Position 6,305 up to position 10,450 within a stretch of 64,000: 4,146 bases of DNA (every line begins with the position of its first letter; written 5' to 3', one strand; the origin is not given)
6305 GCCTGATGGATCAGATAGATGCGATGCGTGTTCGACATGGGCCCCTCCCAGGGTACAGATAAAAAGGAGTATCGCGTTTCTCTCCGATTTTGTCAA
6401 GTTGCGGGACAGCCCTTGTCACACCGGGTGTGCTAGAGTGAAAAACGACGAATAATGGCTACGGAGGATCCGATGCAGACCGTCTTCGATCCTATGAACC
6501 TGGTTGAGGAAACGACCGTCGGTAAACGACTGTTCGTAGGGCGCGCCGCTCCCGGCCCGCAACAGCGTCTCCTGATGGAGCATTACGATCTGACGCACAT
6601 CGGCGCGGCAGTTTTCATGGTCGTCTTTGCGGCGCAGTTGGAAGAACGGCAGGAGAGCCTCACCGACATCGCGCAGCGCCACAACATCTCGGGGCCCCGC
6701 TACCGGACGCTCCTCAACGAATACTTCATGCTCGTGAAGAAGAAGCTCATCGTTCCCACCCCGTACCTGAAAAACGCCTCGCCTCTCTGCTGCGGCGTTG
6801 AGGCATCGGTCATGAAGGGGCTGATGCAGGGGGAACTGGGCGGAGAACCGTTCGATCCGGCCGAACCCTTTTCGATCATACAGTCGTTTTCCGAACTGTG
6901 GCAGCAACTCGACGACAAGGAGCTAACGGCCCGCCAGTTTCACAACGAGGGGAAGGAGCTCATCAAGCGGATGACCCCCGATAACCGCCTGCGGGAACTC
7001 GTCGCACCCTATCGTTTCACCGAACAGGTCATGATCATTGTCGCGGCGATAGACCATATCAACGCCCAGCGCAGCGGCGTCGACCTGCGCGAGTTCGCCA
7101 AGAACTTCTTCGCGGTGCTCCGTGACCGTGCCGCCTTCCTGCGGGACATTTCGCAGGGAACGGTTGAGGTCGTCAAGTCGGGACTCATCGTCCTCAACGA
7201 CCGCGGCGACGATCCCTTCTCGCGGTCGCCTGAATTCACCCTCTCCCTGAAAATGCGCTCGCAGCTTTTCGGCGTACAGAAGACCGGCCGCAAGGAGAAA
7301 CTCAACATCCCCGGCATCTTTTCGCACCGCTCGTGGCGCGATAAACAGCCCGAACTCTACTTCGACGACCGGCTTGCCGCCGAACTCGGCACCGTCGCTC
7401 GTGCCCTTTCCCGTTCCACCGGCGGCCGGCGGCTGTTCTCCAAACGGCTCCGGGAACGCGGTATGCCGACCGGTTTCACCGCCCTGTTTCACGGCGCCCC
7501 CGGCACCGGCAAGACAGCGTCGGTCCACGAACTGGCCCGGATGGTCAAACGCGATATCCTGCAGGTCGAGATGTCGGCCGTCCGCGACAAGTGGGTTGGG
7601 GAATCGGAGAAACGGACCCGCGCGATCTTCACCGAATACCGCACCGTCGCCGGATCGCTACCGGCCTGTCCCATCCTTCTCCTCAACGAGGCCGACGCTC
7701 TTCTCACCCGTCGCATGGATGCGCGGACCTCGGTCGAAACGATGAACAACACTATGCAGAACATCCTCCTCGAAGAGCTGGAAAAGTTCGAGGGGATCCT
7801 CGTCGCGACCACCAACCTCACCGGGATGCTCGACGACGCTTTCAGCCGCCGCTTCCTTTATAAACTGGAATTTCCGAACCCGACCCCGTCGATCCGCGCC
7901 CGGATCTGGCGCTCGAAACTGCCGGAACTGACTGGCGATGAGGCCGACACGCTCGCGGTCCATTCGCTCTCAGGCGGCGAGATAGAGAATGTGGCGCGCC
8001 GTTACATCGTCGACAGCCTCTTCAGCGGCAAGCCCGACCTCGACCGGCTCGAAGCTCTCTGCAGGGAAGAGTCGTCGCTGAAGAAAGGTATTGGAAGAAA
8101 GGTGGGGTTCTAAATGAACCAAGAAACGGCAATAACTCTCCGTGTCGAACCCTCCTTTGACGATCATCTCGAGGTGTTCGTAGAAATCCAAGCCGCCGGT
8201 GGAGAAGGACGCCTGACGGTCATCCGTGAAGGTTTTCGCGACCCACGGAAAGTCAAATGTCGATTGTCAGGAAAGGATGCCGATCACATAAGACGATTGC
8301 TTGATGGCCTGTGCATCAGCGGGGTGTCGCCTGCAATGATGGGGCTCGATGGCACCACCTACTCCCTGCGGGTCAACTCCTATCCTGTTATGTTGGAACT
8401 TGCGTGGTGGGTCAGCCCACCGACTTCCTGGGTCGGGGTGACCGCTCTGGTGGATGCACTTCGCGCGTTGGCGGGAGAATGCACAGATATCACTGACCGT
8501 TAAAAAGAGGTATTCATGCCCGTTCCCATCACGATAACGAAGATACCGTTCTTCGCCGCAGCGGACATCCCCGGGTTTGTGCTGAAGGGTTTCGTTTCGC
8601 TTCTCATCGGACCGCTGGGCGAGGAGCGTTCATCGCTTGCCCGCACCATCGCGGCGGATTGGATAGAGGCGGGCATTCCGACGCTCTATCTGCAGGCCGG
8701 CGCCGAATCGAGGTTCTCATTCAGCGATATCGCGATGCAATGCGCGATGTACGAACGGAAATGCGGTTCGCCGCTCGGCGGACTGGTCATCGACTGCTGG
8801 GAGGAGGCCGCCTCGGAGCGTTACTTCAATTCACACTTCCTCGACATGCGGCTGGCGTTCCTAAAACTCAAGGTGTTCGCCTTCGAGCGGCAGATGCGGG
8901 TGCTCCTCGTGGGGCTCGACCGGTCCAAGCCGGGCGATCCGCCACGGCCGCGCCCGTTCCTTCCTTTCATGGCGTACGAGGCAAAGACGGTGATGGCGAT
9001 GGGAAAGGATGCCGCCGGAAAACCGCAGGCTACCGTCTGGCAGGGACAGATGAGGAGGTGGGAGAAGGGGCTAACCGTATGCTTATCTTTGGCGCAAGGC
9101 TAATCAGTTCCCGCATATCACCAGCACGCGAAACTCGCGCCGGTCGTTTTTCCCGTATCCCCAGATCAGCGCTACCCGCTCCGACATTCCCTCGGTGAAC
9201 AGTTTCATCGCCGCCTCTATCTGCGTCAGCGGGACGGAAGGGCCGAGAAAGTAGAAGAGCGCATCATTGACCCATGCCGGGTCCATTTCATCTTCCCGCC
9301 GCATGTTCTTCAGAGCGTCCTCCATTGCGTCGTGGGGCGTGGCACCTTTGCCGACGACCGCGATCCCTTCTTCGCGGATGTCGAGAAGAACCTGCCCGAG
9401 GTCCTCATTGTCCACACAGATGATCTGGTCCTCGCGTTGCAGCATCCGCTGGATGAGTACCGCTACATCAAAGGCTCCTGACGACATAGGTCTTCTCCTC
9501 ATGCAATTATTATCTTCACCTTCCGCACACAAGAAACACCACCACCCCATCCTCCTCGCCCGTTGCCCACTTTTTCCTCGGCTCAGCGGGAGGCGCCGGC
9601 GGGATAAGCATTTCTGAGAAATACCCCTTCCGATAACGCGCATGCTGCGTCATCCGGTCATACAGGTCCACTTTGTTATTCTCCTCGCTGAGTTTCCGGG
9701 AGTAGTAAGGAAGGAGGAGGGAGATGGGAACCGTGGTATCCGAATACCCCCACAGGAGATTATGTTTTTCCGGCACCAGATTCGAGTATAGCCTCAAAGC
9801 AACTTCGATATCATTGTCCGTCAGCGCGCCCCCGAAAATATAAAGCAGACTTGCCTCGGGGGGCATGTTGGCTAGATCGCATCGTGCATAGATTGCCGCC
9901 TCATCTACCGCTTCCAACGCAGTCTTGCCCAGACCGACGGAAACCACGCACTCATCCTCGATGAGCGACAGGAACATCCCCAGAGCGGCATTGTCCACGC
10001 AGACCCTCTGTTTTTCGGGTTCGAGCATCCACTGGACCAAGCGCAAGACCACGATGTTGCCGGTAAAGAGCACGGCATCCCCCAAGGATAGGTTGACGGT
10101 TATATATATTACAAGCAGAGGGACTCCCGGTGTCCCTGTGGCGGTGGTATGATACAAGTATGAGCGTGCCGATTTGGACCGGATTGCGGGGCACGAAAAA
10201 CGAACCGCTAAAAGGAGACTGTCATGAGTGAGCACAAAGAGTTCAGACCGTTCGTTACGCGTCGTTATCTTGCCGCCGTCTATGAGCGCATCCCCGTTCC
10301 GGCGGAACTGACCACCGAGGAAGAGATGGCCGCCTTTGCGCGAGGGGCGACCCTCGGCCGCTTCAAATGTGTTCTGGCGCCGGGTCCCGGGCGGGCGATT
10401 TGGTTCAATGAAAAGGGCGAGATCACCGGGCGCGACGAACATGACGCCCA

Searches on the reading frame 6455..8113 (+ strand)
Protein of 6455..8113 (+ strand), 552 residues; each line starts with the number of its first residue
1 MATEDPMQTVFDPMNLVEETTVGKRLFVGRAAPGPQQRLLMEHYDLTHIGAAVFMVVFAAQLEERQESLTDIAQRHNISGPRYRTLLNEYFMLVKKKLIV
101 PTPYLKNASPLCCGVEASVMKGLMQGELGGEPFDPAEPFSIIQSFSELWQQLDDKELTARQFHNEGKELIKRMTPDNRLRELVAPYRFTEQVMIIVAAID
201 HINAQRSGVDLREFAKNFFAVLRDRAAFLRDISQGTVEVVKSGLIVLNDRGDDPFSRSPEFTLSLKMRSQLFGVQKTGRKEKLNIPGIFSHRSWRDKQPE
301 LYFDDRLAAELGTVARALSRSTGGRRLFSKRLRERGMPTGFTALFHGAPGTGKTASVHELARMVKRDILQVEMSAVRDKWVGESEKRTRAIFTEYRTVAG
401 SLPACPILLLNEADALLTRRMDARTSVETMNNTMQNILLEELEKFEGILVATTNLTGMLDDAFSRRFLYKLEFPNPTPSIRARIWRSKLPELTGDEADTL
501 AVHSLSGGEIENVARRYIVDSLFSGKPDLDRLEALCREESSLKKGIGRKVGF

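Call 3: search_protein_families(library=pfam, proteins=[window:6455-8113:+], max_evalue=0.1)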
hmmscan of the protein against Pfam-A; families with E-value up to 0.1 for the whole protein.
window:6455-8113:+ (552 aa): 9 families
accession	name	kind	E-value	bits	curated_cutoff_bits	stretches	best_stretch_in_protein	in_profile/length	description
PF00004.35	AAA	-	1.7e-24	87.2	21.2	1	344-474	2-130/131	ATPase family associated with various cellular activities (AAA)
PF13191.12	AAA_16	-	0.0053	17.7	32.6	1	343-445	27-123/167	AAA ATPase domain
PF13401.12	AAA_22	-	0.0056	17.4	27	0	344-376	9-44/130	AAA domain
PF01443.25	Viral_helicase1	-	0.035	14.4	21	1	345-396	3-51/228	Viral superfamily 1 RNA helicase core domain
PF13671.12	AAA_33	-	0.037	14.8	27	0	344-389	3-46/143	AAA domain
PF13604.12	AAA_30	-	0.043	14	27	1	343-379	21-57/191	AAA domain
PF07728.20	AAA_5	-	0.066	13.6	22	0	344-374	3-34/139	AAA domain (dynein-related subfamily)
PF12775.13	AAA_7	-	0.072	13.1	25.8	0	339-368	32-61/181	P-loop containing dynein motor region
PF13521.12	AAA_28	-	0.087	13.5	27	0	344-366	3-25/164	AAA domain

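Call 5: search_protein_families(library=padloc, proteins=[window:6455-8113:+], max_evalue=0.1)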
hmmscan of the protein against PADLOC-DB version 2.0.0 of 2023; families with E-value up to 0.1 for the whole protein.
window:6455-8113:+ (552 aa): 7 families
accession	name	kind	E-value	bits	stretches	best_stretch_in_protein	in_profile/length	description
PDLC02196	IetA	-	2.2e-23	81.3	1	330-533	112-313/374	-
PDLC02195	IetA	-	2.4e-18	64.6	1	330-533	127-328/395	-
PDLC04232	IetA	-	7.1e-15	53.2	1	332-484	108-254/330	-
PDLC04231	IetA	-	6.1e-12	43.9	1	331-483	108-254/262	-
PDLC00914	TRIP13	-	1.6e-10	39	1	344-505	75-247/302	TRIP13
PDLC00915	TRIP13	-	4.4e-09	34.2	1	342-492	65-227/302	TRIP13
PDLC03838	DolB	-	0.041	11.1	1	343-377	169-203/375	-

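Call 6: search_protein_families(library=phrogs, proteins=[window:6455-8113:+], max_evalue=0.1)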
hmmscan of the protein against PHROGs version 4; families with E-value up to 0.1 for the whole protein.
window:6455-8113:+ (552 aa): 12 families
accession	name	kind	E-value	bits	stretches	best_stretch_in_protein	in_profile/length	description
phrog_3757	-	unknown function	7.7e-34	118.7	1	329-531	115-317/367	-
phrog_10401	-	other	1.7e-32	114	1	341-535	461-653/667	ATPase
phrog_9172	-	unknown function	5.4e-20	72.7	1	334-485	102-254/509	-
phrog_8638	-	unknown function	1.5e-09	38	1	328-398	293-363/568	-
phrog_7485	-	unknown function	3.5e-09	37.1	1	331-465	218-349/430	-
phrog_29662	-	other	2.8e-05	24.1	1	336-489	345-486/548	ATP-dependent protease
phrog_16448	-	other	3.2e-05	23.4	1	339-489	448-607/680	ATPase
phrog_30773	-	unknown function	6.8e-05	22.4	1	337-465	195-321/666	-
phrog_249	-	moron, auxiliary metabolic gene and host takeover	0.0011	19.4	1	345-412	132-201/380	porphyrin biosynthesis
phrog_168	-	DNA, RNA and nucleotide metabolism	0.0064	17.2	1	344-444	46-128/314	clamp loader of DNA polymerase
phrog_11838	-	DNA, RNA and nucleotide metabolism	0.015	15.5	1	343-439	43-135/420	clamp loader of DNA polymerase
phrog_5846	-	DNA, RNA and nucleotide metabolism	0.086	13.1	0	344-379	42-76/380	clamp loader of DNA polymerase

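Call 12: search_protein_families(library=ncbifam, proteins=[window:6455-8113:+], max_evalue=0.1)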
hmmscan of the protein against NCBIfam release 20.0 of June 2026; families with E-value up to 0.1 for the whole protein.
window:6455-8113:+ (552 aa): 20 families
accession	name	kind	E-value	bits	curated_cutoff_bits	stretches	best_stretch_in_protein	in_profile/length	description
NF042959.1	IteA_antiphage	equivalog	9.2e-23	81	510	1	330-539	115-322/367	anti-phage ATPase IteA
NF041006.2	cell_div_CdvC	equivalog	4e-15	55.6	650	1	336-485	132-282/370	cell division protein CdvC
NF003069.1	PRK03992.1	subfamily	7e-14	51.8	500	1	343-492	168-318/379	proteasome-activating nucleotidase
NF047747.1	PrtsmActNtasePan2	equivalog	3.7e-13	49.5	700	1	338-512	183-363/397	proteasome-activating nucleotidase Pan2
TIGR01242.2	TIGR01242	subfamily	2.1e-12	46.7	500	1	343-486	151-295/362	proteasome-activating nucleotidase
NF047748.1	PrtsmActNtasePan1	equivalog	2.6e-12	46.5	750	1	337-492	179-335/405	proteasome-activating nucleotidase Pan1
TIGR01243.1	CDC48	subfamily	2.9e-12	45.7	802.65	1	342-486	489-632/733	CDC48 family AAA ATPase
TIGR03689.1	pup_AAA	equivalog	1.3e-06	27.4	504.75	1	343-524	219-412/512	proteasome ATPase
TIGR01241.2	FtsH_fam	equivalog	6.2e-06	25.3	600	1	343-486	198-342/598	ATP-dependent zinc metalloprotease FtsH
NF008004.0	PRK10733.1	equivalog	1.8e-05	22.9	1008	1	343-469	188-313/644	ATP-dependent zinc metalloprotease FtsH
NF003229.0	PRK04195.1-5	equivalog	3.9e-05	22.5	280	1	342-418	46-117/413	replication factor C large subunit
NF003232.0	PRK04195.2-2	equivalog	0.00043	19.3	701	1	344-439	40-132/480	replication factor C large subunit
NF003228.0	PRK04195.1-4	equivalog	0.0012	17.8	456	1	344-419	41-113/502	replication factor C large subunit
NF003231.0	PRK04195.2-1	equivalog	0.003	16.4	442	1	335-439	38-138/517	replication factor C large subunit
NF003226.0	PRK04195.1-1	equivalog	0.0078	15.2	588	1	336-458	36-155/405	replication factor C large subunit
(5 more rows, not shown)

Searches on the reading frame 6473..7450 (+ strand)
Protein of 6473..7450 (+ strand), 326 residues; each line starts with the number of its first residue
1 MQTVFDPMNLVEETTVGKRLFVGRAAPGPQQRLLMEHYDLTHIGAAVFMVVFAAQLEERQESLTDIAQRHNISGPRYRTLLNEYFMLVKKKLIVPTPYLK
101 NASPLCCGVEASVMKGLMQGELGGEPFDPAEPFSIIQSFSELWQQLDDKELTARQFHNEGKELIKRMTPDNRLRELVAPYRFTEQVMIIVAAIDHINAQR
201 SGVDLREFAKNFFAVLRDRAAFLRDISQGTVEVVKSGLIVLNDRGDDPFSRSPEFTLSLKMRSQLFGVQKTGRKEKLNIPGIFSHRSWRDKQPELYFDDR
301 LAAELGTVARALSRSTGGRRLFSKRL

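Call 102: search_solved_structures(query=window:6473-7450:+, max_evalue=1)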
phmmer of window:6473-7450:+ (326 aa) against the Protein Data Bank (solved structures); distinct sequences matched with E-value up to 1: 0.

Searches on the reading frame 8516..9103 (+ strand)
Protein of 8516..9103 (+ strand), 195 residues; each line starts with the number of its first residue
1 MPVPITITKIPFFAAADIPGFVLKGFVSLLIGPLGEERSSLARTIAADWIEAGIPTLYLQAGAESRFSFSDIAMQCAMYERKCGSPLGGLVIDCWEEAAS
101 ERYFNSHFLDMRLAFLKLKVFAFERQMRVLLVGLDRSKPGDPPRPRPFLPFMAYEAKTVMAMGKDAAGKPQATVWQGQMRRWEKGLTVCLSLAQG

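Call 3: search_protein_families(library=pfam, proteins=[window:8516-9103:+], max_evalue=0.1)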
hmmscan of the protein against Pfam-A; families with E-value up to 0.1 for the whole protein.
window:8516-9103:+ (195 aa): 0 families

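Call 5: search_protein_families(library=padloc, proteins=[window:8516-9103:+], max_evalue=0.1)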
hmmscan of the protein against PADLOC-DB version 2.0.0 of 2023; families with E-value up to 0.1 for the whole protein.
window:8516-9103:+ (195 aa): 1 family
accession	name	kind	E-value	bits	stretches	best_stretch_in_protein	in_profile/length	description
PDLC02814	DpdC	-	0.0018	16.3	1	17-101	33-116/151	DpdC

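Call 6: search_protein_families(library=phrogs, proteins=[window:8516-9103:+], max_evalue=0.1)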
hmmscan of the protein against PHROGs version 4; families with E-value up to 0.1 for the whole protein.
window:8516-9103:+ (195 aa): 0 families

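Call 12: search_protein_families(library=ncbifam, proteins=[window:8516-9103:+], max_evalue=0.1)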
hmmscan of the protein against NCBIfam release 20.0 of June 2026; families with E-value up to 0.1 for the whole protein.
window:8516-9103:+ (195 aa): 0 families

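Call 89: search_protein_families(library=pfam, proteins=[window:8516-9103:+], max_evalue=0.05)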
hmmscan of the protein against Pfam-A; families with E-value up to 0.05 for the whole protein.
window:8516-9103:+ (195 aa): 0 families

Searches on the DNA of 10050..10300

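Call 87: search_rna_families(source=window, start=10050, end=10300, threshold=gathering, show_alignments=1)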
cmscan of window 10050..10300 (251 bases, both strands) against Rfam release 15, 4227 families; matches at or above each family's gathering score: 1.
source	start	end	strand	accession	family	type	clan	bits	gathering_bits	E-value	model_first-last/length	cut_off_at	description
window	10156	10231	+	RF00521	SAM_alpha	Cis-reg; riboswitch;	-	38.2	36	1.8e-07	1-79/79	no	Alpha-proteobacteria SAM riboswitch aptamer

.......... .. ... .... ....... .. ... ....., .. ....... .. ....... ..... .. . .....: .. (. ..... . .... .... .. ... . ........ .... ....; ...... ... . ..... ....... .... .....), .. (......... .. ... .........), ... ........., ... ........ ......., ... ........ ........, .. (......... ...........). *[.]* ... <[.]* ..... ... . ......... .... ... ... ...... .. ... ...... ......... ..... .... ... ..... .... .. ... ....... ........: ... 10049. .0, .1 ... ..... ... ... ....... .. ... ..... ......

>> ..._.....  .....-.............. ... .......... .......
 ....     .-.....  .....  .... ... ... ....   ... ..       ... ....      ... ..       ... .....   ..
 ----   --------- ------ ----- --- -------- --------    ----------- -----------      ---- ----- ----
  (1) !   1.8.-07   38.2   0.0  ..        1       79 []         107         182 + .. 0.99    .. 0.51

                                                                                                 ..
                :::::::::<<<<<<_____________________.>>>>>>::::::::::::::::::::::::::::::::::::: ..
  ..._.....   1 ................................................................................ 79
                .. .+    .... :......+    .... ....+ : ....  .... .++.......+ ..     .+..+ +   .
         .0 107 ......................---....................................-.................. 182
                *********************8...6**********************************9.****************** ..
